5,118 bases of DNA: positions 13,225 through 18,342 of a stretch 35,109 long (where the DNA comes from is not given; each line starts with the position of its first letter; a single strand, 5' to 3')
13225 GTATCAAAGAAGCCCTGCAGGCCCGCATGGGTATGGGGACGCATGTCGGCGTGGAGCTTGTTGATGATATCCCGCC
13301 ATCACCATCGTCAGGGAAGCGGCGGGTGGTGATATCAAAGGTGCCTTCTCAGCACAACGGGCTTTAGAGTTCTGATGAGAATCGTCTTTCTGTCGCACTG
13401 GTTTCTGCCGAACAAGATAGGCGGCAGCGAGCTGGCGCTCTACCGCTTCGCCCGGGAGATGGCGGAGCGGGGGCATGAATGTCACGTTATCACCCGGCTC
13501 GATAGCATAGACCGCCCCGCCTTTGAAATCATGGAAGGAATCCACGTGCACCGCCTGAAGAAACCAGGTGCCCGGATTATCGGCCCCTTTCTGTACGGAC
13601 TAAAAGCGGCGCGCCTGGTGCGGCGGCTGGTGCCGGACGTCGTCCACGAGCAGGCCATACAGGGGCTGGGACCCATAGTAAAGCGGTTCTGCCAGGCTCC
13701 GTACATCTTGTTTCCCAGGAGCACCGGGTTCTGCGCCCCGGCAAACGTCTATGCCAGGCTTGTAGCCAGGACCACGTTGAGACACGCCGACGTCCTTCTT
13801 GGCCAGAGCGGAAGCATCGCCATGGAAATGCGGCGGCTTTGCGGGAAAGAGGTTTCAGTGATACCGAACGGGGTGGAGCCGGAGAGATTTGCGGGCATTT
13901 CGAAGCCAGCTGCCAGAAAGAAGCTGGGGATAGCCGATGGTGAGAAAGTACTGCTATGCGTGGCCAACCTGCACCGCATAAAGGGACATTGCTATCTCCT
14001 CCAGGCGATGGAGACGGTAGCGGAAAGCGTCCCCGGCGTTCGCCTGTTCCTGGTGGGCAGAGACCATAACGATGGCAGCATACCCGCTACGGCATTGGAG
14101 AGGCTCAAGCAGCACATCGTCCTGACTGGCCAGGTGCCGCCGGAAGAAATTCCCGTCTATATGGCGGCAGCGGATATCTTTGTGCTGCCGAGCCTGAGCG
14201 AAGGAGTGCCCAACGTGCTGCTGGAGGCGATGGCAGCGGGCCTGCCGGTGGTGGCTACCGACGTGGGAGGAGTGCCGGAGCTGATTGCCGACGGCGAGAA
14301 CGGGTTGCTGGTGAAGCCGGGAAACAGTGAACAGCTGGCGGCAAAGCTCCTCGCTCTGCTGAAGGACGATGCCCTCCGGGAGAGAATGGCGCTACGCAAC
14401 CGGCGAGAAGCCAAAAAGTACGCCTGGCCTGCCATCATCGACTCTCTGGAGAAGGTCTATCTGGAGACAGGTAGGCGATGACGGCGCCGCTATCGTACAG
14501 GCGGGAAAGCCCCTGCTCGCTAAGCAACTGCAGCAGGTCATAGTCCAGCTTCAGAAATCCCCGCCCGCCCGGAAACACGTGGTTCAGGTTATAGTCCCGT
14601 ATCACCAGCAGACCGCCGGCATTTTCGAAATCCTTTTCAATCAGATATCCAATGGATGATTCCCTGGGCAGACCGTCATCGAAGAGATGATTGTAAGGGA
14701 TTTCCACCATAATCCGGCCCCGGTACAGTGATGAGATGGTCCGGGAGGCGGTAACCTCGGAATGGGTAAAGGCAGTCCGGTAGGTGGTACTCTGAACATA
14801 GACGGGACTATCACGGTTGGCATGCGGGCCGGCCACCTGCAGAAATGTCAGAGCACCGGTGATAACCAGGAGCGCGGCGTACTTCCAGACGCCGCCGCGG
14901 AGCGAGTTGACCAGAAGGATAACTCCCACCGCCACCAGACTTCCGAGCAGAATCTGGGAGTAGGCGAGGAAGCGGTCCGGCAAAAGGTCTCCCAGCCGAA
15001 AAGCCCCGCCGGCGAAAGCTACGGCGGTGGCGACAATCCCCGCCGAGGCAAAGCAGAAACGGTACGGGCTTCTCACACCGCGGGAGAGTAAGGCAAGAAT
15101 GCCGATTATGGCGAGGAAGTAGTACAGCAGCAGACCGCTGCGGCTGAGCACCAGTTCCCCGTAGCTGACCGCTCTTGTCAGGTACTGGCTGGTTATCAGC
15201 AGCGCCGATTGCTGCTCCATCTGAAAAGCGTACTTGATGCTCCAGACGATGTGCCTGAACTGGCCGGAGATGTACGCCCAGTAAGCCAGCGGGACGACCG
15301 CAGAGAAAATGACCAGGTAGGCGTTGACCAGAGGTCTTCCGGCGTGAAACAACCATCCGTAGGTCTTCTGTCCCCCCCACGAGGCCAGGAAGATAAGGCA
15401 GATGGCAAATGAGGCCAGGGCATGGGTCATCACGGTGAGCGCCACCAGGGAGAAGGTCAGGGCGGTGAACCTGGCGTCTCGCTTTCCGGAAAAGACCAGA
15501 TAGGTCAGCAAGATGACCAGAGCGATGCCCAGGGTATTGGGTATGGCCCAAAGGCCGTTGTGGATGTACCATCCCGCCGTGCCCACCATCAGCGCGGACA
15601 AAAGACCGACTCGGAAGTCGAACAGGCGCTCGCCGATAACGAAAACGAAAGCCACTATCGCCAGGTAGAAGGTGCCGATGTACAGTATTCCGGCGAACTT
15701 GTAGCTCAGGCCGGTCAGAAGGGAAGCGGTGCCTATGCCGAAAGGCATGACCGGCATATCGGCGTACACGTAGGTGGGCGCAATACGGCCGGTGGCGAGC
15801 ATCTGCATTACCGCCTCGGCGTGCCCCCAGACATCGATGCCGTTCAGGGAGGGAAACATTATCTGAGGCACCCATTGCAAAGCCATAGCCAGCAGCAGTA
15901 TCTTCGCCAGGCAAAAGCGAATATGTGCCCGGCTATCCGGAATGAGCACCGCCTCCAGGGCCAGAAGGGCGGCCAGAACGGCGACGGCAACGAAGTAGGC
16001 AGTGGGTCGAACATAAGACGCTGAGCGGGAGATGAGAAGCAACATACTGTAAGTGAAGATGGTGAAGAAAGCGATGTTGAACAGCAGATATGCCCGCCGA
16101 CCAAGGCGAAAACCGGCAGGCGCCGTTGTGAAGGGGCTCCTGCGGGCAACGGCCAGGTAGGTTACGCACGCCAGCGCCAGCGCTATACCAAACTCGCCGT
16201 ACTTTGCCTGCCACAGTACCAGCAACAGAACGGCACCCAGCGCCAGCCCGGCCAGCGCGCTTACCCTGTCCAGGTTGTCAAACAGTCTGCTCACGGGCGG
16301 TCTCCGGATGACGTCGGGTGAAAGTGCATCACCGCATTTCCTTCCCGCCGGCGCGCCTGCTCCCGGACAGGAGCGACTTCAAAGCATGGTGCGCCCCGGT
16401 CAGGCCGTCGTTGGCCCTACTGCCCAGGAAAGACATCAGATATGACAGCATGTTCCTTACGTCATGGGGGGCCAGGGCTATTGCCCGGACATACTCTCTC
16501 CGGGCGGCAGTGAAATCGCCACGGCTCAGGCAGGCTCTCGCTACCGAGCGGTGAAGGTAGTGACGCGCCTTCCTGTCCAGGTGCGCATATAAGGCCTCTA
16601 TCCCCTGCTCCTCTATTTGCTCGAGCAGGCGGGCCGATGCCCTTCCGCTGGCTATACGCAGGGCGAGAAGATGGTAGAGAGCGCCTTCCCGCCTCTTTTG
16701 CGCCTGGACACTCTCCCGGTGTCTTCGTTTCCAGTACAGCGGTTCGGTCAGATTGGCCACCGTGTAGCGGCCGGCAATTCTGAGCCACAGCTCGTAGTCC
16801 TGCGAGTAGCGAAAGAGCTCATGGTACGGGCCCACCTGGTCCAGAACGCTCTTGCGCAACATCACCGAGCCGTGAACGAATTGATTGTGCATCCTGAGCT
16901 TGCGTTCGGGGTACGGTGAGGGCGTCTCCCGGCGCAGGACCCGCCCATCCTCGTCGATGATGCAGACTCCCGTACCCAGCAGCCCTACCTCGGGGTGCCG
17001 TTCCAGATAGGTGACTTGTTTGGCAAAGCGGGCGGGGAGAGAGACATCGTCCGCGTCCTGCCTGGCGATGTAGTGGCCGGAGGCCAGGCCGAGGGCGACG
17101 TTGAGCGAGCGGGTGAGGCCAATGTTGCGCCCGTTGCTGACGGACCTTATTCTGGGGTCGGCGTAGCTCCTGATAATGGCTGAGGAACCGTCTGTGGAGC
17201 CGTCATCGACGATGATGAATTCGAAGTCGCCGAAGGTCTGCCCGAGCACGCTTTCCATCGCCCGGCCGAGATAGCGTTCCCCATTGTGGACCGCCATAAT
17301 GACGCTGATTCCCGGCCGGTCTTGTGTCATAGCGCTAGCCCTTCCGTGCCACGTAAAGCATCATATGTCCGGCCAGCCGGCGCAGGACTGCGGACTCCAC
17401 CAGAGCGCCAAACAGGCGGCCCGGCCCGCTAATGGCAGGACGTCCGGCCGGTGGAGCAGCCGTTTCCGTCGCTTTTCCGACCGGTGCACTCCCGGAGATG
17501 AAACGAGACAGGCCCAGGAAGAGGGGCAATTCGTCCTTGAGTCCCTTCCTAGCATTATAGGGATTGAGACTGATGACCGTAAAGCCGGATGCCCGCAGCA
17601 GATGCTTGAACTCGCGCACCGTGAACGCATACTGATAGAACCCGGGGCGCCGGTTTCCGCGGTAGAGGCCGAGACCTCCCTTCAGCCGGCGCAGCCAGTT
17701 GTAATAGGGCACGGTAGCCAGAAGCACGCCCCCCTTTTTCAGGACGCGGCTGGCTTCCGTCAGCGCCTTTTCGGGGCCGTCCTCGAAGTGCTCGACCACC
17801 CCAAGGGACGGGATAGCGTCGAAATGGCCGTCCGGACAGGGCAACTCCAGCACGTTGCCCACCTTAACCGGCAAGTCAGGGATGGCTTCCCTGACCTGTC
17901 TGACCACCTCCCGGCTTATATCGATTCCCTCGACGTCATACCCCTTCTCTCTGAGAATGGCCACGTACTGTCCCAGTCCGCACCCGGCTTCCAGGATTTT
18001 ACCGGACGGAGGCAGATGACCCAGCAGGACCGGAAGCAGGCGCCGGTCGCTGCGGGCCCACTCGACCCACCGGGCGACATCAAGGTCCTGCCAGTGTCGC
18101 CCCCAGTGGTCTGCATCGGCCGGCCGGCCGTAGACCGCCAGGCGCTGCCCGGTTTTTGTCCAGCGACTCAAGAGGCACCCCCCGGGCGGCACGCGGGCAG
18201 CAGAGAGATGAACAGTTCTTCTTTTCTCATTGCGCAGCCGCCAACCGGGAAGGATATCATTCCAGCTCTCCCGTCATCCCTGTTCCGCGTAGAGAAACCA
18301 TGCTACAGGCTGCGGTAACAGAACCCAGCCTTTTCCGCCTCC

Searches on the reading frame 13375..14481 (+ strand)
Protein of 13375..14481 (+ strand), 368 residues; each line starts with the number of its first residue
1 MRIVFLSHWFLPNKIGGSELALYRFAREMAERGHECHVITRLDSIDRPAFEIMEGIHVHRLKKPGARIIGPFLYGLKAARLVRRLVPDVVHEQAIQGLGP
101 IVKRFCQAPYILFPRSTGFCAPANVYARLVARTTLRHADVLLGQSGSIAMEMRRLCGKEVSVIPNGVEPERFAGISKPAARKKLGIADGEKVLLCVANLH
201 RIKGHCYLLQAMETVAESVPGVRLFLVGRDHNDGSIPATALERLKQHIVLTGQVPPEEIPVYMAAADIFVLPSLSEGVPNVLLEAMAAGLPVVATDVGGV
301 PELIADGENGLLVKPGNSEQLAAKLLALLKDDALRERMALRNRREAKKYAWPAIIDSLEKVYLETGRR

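Call 17: search_protein_families(library=pfam, proteins=[window:13375-14481:+], max_evalue=0.001)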
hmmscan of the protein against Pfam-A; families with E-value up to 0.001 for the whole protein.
window:13375-14481:+ (368 aa): 7 families
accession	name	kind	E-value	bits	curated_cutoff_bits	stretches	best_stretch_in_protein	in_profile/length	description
PF00534.26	Glycos_transf_1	-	5.3e-43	147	26.4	1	177-342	2-169/172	Glycosyl transferases group 1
PF13692.12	Glyco_trans_1_4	-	2.2e-42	145.1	27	1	190-331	1-142/142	Glycosyl transferases group 1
PF13439.12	Glyco_transf_4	-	3.4e-18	66.7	28.5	1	15-171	1-170/170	Glycosyltransferase Family 4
PF13579.12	Glyco_trans_4_4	-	7.3e-16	59.3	29.7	1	16-166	1-158/158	Glycosyl transferase 4-like domain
PF13524.12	Glyco_trans_1_2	-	3.2e-10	40.6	25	1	213-347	7-130/144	Glycosyl transferase-like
PF20706.3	GT4-conflict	-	2.4e-08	33.8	26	1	189-357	196-384/385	Family 4 Glycosyltransferase in conflict systems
PF13477.12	Glyco_trans_4_2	-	1.5e-07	32.1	23.4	1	20-120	11-112/139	Glycosyl transferase 4-like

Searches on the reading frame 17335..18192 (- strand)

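Call 4: search_protein_families(library=pfam, proteins=[window:17335-18192:-], max_evalue=0.01)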
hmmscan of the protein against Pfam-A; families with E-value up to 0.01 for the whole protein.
window:17335-18192:- (285 aa): 9 families
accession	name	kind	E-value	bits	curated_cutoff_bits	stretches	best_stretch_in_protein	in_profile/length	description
PF13489.12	Methyltransf_23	-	1.1e-21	77.7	27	1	51-209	11-164/164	Methyltransferase domain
PF08241.18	Methyltransf_11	-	1.7e-21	77.1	21.2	1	67-158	1-94/95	Methyltransferase domain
PF13649.12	Methyltransf_25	-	1.3e-17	64.7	27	1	66-155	1-97/97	Methyltransferase domain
PF08242.18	Methyltransf_12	-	6.5e-13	49.7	30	1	67-157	1-98/98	Methyltransferase domain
PF13847.12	Methyltransf_31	-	3e-11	43.6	27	1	65-163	6-113/145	Methyltransferase domain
PF02353.26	CMAS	-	2.2e-05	24.3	27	1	59-159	59-164/273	Mycolic acid cyclopropane synthetase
PF01209.24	Ubie_methyltran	-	0.00036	20.4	20.1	1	65-158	50-150/233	ubiE/COQ5 methyltransferase family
PF05724.17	TPMT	-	0.0012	19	26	1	27-101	3-77/218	Thiopurine S-methyltransferase (TPMT)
PF07021.18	MetW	-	0.0052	16.9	21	1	58-99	9-51/193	Methionine biosynthesis protein MetW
